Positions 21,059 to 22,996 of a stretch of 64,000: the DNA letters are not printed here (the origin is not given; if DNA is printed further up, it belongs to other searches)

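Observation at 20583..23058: Heme-copper-superfamily operon with a 2-His / 2-Asp active site and a CuA-less cupredoxin subunit (gNOR-like putative nitric-oxide reductase)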

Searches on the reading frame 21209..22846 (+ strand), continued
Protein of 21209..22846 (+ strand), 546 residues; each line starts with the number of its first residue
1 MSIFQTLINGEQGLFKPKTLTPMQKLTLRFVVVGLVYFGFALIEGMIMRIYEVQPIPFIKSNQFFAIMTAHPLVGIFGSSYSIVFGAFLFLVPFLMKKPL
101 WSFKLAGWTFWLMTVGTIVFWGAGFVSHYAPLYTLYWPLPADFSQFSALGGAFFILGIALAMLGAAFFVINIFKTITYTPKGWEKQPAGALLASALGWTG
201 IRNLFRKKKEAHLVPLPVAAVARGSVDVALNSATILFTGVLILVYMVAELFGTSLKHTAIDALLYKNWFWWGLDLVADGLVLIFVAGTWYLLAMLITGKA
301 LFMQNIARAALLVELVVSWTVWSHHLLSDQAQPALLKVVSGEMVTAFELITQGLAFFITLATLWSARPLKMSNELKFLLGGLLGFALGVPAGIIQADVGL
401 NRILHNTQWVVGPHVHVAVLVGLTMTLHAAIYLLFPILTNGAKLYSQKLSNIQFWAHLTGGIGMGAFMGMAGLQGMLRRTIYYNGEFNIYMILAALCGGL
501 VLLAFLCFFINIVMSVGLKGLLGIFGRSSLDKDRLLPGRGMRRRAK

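Call 49: find_homologous_proteins(query=P0123, max_evalue=1e-10)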
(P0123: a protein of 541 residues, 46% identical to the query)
Query P0123 (541 aa): 1635 proteins with E <= 1e-10 among 8000 candidates; the best 120 are listed.
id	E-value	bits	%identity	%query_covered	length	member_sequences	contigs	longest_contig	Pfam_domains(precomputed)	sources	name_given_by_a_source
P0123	0.0e+0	1187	100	100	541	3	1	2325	PF00115.26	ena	-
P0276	0.0e+0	1125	94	100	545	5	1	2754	PF00115.26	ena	-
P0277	0.0e+0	1069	87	100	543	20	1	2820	PF00115.26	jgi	-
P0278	0.0e+0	1060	87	100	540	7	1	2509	PF00115.26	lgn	-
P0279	0.0e+0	1059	88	99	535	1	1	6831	PF00115.26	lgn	-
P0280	0.0e+0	1056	87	100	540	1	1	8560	PF00115.26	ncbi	-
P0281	0.0e+0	1047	87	99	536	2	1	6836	PF00115.26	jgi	-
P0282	0.0e+0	1046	86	100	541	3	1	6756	PF00115.26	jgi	-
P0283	0.0e+0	1042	86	99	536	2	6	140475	PF00115.26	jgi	jgi:cytochrome c oxidase subunit 1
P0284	0.0e+0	1041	86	99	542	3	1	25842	PF00115.26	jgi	-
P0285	0.0e+0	1036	85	99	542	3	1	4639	PF00115.26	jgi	-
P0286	0.0e+0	1033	85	99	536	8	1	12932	PF00115.26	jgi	-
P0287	0.0e+0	1028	83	100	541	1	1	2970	PF00115.26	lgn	-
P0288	0.0e+0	1022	82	100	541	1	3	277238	PF00115.26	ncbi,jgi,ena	-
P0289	0.0e+0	1019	84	100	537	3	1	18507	PF00115.26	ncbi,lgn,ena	-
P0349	3.1e-195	668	59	99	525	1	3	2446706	PF00115.26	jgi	jgi:cytochrome c oxidase subunit 1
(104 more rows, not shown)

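Call 51: find_encoding_contigs(protein=P0349, flank=8000, max_places=3)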
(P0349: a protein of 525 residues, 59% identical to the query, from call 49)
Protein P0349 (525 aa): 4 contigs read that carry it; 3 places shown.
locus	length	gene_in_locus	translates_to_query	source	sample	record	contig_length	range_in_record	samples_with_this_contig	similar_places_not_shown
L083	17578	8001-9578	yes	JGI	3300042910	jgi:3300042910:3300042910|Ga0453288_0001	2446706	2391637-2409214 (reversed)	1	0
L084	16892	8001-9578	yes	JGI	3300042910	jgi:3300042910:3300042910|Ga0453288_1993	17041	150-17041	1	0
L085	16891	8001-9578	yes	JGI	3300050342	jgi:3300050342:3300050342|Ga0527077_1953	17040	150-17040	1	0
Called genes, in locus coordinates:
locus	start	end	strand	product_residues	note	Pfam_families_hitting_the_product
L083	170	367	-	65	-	PF07992:Pyr_redox_2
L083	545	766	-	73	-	-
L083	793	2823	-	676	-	PF16177:ACAS_N, PF00501:AMP-binding, PF13193:AMP-binding_C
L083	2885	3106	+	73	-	PF12838:Fer4_7 (faint), PF12797:Fer4_2 (weak), PF12837:Fer4_6 (weak), PF13237:Fer4_10, PF00037:Fer4 (weak), PF14697:Fer4_21, PF13187:Fer4_9 (weak), PF00037:Fer4 (weak), +4 more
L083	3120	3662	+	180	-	PF01814:Hemerythrin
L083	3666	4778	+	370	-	PF01321:Creatinase_N, PF00557:Peptidase_M24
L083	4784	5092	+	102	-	PF01883:FeS_assembly_P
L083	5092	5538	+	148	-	PF06240:COXG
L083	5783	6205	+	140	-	-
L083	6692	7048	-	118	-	PF13412:HTH_24 (faint), PF04967:HTH_10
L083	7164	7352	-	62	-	-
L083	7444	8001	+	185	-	-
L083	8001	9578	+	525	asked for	PF00115:COX1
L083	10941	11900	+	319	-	PF02593:DUF166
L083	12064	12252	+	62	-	PF09959:DUF2193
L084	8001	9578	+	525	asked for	PF00115:COX1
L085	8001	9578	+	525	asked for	PF00115:COX1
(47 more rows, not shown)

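Call 52: find_encoding_contigs(protein=P0288, flank=8000, max_places=3)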
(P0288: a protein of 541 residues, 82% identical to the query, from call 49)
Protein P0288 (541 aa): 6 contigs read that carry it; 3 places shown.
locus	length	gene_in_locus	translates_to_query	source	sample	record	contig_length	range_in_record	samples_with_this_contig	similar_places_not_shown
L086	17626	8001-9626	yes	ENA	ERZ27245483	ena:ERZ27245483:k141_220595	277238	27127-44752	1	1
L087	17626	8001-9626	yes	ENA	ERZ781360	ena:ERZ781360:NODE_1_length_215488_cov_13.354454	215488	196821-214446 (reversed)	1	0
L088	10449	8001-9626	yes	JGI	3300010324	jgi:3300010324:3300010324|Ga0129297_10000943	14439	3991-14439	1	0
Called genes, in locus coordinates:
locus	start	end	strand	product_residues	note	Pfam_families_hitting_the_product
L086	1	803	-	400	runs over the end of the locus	PF00266:Aminotran_5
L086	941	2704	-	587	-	PF01979:Amidohydro_1, PF07969:Amidohydro_3 (faint), PF13382:Adenine_deam_C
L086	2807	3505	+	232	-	PF01411:tRNA-synt_2c, PF07973:tRNA_SAD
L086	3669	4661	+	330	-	PF01208:URO-D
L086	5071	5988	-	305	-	-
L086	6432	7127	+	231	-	PF01177:Asp_Glu_race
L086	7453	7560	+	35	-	-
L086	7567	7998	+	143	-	-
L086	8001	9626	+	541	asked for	PF00115:COX1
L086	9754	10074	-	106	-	PF12840:HTH_20 (weak), PF01022:HTH_5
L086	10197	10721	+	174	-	PF01814:Hemerythrin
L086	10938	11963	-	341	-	PF00291:PALP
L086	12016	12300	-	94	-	PF01206:TusA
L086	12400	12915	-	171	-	-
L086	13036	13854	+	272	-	PF01978:TrmB, PF11495:TrmB_EBD_N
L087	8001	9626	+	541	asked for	PF00115:COX1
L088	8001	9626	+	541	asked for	PF00115:COX1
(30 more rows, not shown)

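Call 76: predict_structure(alignment_id=A5)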
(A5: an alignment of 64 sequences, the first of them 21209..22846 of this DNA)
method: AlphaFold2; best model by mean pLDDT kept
length: 546 residues; sequences in the alignment: 64
mean_pLDDT: 83.6   pTM: 0.88
mean pLDDT of the five models: 83.6, 83.1, 82.5, 79.5, 79.4
residues with pLDDT >= 90: 204; 70-90: 252; 50-70: 83; < 50: 7
segments of 3 or more residues with pLDDT < 50: 541-546
pLDDT, mean of each block of 10 residues (from residue 1): 89 86 96 95 89 86 82 87 93 90 96 96 87 62 78 91 95 86 65 81 84 86 89 86 85 78 72 70 83 91 86 81 60 65 75 89 94 96 84 65 61 64 91 93 93 96 87 76 81 93 96 94 93 75 40
secondary structure, 60 per line:
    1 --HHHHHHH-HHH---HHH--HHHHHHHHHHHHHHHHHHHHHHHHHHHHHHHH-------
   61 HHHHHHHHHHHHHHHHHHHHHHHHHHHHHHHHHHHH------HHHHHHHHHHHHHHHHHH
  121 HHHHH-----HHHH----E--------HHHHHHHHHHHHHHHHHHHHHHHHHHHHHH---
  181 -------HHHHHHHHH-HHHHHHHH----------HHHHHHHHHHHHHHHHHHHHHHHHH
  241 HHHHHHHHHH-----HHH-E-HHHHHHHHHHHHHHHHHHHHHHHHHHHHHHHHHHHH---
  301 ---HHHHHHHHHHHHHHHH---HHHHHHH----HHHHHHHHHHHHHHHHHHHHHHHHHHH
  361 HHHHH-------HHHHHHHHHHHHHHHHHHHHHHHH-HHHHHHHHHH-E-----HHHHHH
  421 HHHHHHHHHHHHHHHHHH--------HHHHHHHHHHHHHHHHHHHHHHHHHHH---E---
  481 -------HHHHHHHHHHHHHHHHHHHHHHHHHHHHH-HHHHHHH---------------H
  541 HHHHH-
elements in order: H3-9 H22-53 H61-96 H103-125 H131-134 H148-177 H188-196 H198-205 H216-250 H262-297 H304-319 H323-329 H334-365 H373-396 H398-407 H415-438 H447-473 H488-516 H518-524 H540-545

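Call 78: search_solved_structures(query=A5, max_evalue=0.001, show_alignments=0)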
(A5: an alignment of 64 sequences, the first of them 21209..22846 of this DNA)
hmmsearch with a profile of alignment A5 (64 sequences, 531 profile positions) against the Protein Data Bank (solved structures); distinct sequences matched with E-value up to 0.001: 50.
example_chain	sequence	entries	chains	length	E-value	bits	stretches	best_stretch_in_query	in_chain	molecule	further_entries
9ufb_A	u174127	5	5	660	2.2e-21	79.6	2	254-507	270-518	Cytochrome bo(3) ubiquinol oxidase subunit 1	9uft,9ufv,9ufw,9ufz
7jro_a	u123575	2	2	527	1.1e-20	77.3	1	213-507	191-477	COX1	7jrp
8ucj_a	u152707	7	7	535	1.2e-20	77.1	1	202-504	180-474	Cytochrome c oxidase subunit 1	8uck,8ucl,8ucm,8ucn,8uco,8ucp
6giq_a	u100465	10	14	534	3.9e-19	72.1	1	201-504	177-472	Cytochrome c oxidase subunit 1 | CYTOCHROME C OXIDASE SUBUNIT 1; SYNONYM: CYTOCHROME C OXIDASE POLYPEPTIDE I, COX1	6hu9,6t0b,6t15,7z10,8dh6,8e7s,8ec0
6ymx_a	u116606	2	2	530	4.4e-19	72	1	201-504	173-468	Cytochrome c oxidase subunit 1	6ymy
8iuf_C1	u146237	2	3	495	1.3e-18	70.4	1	222-502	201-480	Cytochrome c oxidase subunit 1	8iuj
8c8q_A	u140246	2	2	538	2.3e-18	69.6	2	205-508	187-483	Cytochrome c oxidase subunit 1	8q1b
5z62_A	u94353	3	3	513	1.1e-17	67.3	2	210-510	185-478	Cytochrome c oxidase subunit 1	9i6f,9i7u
4g7r_A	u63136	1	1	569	3.3e-17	65.8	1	252-505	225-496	Cytochrome c oxidase subunit 1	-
4n4y_A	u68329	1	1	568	6.4e-17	64.8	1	252-505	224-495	Cytochrome c oxidase subunit 1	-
8ugh_4A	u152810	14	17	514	6.7e-17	64.8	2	213-504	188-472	Cytochrome c oxidase subunit 1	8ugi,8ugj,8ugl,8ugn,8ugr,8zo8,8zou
8d4t_N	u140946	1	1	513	7.5e-17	64.6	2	202-505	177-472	Cytochrome c oxidase subunit 1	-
1occ_A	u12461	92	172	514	7.6e-17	64.6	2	202-505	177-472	CYTOCHROME C OXIDASE | Cytochrome c oxidase polypeptide I | Cytochrome c oxidase subunit 1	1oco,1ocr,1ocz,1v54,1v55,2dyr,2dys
5j4z_BN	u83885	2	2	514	9.3e-17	64.3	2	212-505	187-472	Cytochrome c oxidase subunit 1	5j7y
7deg_A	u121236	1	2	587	1.1e-16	64.1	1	369-507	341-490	Cytochrome c oxidase subunit I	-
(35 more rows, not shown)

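Call 80: fold_search(model_id=the predicted structure, library=pdb)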
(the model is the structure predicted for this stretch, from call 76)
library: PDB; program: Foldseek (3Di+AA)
matches with E <= 10: 626; with E <= 0.001: 85
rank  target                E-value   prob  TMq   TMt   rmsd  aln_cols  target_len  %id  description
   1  3om3_A                5.3e-14  1.00  0.75  0.77   5.5       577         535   17  Catalytic core subunits (I and II) of cytochrome C oxidase from Rhodobacter sphaeroides with K362M mutation in the red (released 2011-02-02)
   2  7qhm_D                6.1e-14  1.00  0.74  0.70   4.0       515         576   20  Cytochrome bcc-aa3 supercomplex (respiratory supercomplex III2/IV2) from Corynebacterium glutamicum (stigmatellin and  (released 2022-05-18)
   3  7n9z_F                6.9e-14  1.00  0.74  0.62   3.6       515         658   20  E. coli cytochrome bo3 in MSP nanodisc (released 2021-09-01)
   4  3om3_C                7.2e-14  1.00  0.74  0.76   5.4       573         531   17  Catalytic core subunits (I and II) of cytochrome C oxidase from Rhodobacter sphaeroides with K362M mutation in the red (released 2011-02-02)
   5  8ugh_4A               1.0e-13  1.00  0.76  0.81   5.5       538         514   19  In-situ structure of typeA supercomplex with lipids in respiratory chain (composite) (released 2024-06-19)
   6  8qqk_A                1.1e-13  1.00  0.76  0.63   4.0       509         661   20  Cryo-EM structure of E. coli cytochrome bo3 quinol oxidase assembled in peptidiscs (released 2024-04-24)
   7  2gsm_C                1.4e-13  1.00  0.73  0.75   5.7       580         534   17  Catalytic Core (Subunits I and II) of Cytochrome c oxidase from Rhodobacter sphaeroides (released 2006-10-10)
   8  1ar1_A                1.7e-13  1.00  0.73  0.75   5.5       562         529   16  Structure at 2.7 Angstrom Resolution of the Paracoccus Denitrificans two-subunit Cytochrome C Oxidase Complexed with a (released 1998-02-11)
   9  7xmc_A                1.9e-13  1.00  0.76  0.64   4.2       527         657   20  Cryo-EM structure of Cytochrome bo3 from Escherichia coli, apo structure with DMSO (released 2022-12-21)
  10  8iuf_C1               2.1e-13  1.00  0.77  0.85   3.4       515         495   18  Cryo-EM structure of Euglena gracilis super-complex I+III2+IV, composite (released 2024-02-28)
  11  6wti_A                2.4e-13  1.00  0.74  0.62   4.1       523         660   20  The Cryo-EM structure of the ubiquinol oxidase from Escherichia coli (released 2021-01-20)
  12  3omi_C                2.4e-13  1.00  0.74  0.76   4.4       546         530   18  Catalytic core subunits (I and II) of cytochrome C oxidase from Rhodobacter sphaeroides with D132A mutation (released 2011-02-02)
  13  2gsm_A                2.5e-13  1.00  0.73  0.75   6.2       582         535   17  Catalytic Core (Subunits I and II) of Cytochrome c oxidase from Rhodobacter sphaeroides (released 2006-10-10)
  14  7qho_D                2.8e-13  1.00  0.74  0.71   4.5       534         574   20  Cytochrome bcc-aa3 supercomplex (respiratory supercomplex III2/IV2) from Corynebacterium glutamicum (as isolated) (released 2022-05-18)
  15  9buh_Ak               3.2e-13  1.00  0.76  0.81   5.2       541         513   19  Cryo-EM structure of respiratory supercomplex I III IV (released 2025-05-21)
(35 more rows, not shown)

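Call 81: search_solved_structures(query=A5, max_evalue=1e-20, show_alignments=1)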
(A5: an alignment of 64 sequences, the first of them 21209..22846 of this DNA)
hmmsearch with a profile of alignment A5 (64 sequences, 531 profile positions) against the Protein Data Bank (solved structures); distinct sequences matched with E-value up to 1e-20: 1.
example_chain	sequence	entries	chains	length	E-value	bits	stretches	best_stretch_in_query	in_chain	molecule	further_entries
9ufb_A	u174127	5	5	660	2.2e-21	79.6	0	254-507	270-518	Cytochrome bo(3) ubiquinol oxidase subunit 1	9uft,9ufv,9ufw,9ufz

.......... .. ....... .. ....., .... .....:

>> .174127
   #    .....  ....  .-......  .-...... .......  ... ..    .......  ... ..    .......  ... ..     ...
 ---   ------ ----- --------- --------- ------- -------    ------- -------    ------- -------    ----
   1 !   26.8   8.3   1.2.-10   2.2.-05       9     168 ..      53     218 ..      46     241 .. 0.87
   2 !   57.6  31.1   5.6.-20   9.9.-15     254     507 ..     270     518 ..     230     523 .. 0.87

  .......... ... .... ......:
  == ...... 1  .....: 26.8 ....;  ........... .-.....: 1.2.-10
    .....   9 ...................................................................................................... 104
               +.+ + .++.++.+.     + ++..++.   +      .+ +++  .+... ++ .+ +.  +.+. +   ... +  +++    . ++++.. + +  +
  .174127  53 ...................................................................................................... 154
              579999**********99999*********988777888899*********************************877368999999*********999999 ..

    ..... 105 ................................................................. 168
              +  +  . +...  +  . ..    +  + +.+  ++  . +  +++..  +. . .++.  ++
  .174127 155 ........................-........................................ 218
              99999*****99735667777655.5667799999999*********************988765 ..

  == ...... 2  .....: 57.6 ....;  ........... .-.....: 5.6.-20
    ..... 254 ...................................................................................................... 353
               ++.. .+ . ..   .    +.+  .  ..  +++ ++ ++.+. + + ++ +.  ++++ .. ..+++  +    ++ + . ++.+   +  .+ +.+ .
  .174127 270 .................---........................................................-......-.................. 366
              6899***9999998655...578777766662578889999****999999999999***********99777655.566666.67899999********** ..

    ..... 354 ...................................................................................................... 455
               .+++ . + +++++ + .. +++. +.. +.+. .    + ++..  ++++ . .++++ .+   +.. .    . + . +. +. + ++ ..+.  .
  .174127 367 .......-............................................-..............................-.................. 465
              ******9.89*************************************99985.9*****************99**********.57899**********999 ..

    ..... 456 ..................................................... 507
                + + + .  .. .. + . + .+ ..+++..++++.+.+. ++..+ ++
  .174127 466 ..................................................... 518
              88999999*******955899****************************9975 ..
